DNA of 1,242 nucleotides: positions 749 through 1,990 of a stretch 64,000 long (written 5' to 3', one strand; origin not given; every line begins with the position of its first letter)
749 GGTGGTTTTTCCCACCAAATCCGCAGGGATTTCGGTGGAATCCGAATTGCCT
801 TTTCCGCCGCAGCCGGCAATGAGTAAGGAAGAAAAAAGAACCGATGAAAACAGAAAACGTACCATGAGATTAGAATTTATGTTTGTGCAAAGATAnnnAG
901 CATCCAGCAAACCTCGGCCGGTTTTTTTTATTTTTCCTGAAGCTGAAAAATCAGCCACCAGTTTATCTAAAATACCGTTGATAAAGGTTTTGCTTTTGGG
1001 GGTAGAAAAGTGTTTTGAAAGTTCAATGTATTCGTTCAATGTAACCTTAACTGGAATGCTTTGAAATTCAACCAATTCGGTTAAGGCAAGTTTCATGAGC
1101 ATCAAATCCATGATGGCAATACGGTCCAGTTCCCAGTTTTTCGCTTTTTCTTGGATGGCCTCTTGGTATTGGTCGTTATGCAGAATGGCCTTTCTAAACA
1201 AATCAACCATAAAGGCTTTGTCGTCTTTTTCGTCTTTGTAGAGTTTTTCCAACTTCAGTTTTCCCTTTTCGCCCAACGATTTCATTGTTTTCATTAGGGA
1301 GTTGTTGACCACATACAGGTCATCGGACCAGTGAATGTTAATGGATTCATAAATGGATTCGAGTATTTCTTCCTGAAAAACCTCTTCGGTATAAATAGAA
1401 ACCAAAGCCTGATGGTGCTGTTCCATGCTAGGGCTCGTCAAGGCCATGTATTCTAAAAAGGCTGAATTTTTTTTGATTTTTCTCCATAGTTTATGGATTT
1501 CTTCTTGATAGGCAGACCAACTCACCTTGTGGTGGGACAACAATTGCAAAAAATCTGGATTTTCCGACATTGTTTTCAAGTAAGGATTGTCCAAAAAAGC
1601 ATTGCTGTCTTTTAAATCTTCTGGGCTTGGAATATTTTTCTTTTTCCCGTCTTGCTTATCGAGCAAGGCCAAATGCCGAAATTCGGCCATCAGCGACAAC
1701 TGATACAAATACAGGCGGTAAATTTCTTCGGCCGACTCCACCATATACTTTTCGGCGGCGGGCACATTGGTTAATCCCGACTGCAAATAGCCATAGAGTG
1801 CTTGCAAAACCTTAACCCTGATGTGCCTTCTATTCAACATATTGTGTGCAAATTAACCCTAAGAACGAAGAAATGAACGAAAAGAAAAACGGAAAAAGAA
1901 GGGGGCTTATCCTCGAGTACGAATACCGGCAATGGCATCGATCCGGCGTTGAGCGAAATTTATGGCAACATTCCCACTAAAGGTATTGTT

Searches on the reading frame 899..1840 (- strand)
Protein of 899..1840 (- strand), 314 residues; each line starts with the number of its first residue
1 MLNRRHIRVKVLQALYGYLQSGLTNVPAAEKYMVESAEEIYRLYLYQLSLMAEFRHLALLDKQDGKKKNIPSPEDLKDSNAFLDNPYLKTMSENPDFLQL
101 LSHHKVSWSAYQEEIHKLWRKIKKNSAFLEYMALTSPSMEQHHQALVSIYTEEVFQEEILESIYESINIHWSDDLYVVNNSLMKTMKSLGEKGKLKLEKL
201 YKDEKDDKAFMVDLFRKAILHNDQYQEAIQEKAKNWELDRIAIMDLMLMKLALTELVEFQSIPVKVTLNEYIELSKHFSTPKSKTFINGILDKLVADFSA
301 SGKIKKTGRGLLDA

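Call 37: find_encoding_contigs(protein=window:899-1840:-, flank=10000, max_places=3)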
Protein seq(314 aa) (314 aa): 20 contigs read that carry it; 3 places shown.
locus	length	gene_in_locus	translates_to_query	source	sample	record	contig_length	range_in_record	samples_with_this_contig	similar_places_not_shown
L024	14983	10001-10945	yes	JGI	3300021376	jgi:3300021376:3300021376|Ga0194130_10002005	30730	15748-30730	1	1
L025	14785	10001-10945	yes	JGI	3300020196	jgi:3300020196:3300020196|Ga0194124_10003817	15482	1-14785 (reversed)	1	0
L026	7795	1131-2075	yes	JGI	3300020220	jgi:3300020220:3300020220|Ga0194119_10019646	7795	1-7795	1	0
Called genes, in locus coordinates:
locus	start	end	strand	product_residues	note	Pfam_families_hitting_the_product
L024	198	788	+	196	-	PF00239:Resolvase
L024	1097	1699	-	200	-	PF00293:NUDIX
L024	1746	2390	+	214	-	PF00156:Pribosyltran (weak)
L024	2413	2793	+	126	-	-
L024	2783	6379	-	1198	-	PF02811:PHP, PF07733:DNA_pol3_alpha, PF17657:DNA_pol3_finger, PF14579:HHH_6, PF22379:OB_MCM10 (faint), PF01336:tRNA_anti-codon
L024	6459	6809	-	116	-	PF11680:DUF3276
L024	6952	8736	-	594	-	PF00664:ABC_membrane, PF00005:ABC_tran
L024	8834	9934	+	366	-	PF02812:ELFV_dehydrog_N, PF00208:ELFV_dehydrog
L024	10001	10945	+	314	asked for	PF01029:NusB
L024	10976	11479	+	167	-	PF07610:DUF1573, PF22544:HYDIN_VesB_CFA65-like_Ig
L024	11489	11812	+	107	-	PF02699:YajC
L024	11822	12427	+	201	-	PF01121:CoaE, PF13189:Cytidylate_kin2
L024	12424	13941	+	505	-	PF03853:YjeF_N, PF01256:Carb_kinase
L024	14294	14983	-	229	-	?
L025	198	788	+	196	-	PF00239:Resolvase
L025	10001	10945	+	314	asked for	PF01029:NusB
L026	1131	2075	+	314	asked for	PF01029:NusB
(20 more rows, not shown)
